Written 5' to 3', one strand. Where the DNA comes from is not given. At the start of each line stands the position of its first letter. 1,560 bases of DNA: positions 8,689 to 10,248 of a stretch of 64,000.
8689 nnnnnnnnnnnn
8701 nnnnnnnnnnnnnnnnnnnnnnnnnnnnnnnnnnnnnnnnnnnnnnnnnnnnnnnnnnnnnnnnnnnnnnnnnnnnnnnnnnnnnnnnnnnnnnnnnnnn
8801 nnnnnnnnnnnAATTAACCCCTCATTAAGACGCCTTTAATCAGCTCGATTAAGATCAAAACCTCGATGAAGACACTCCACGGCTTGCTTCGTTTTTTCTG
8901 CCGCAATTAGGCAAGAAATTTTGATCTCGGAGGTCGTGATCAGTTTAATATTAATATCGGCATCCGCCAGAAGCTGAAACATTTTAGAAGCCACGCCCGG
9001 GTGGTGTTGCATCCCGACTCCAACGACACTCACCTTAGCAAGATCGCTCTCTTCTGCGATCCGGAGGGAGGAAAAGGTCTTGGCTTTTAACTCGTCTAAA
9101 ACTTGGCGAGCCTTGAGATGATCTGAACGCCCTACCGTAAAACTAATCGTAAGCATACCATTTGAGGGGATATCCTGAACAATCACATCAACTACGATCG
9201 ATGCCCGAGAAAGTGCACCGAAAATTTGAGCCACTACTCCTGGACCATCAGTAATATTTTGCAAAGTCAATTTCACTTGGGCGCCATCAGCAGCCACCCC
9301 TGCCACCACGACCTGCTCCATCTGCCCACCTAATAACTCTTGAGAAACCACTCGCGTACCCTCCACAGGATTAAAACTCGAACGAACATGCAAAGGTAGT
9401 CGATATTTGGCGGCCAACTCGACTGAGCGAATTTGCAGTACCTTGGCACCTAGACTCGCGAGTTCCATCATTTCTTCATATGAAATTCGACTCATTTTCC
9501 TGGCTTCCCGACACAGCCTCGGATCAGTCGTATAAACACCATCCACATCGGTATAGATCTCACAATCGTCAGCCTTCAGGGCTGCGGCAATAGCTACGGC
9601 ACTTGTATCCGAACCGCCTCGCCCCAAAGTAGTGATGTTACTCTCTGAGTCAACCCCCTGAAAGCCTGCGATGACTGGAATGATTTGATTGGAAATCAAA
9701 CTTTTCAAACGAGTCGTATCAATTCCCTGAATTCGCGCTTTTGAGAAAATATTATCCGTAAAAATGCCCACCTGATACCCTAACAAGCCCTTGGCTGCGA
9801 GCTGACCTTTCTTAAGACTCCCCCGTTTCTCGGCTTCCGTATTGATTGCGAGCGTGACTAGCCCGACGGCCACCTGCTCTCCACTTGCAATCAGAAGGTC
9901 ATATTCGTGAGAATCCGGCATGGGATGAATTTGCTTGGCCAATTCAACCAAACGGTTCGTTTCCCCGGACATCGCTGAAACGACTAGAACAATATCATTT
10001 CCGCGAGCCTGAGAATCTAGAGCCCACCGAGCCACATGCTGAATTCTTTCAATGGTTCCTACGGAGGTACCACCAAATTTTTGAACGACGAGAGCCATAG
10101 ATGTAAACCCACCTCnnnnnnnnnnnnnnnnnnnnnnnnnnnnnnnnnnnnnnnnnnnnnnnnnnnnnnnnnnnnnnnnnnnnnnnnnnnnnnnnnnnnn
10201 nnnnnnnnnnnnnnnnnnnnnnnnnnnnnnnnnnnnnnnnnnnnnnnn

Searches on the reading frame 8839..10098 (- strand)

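Call 81: search_protein_families(library=pfam, proteins=[window:8839-10098:-], max_evalue=0.0001)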
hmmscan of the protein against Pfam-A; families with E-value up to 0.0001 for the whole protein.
window:8839-10098:- (420 aa): 4 families
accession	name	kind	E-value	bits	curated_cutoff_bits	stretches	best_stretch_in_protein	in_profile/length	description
PF00696.33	AA_kinase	-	6.7e-45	154.1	24.9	1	3-240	2-234/234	Amino acid kinase family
PF22468.2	ACT_9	-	3.5e-32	110.4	27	2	356-414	1-61/61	ACT domain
PF13840.12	ACT_7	-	2.5e-20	72.5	27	1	350-412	3-65/65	ACT domain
PF01842.31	ACT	-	2e-13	50.3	27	1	358-394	2-38/66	ACT domain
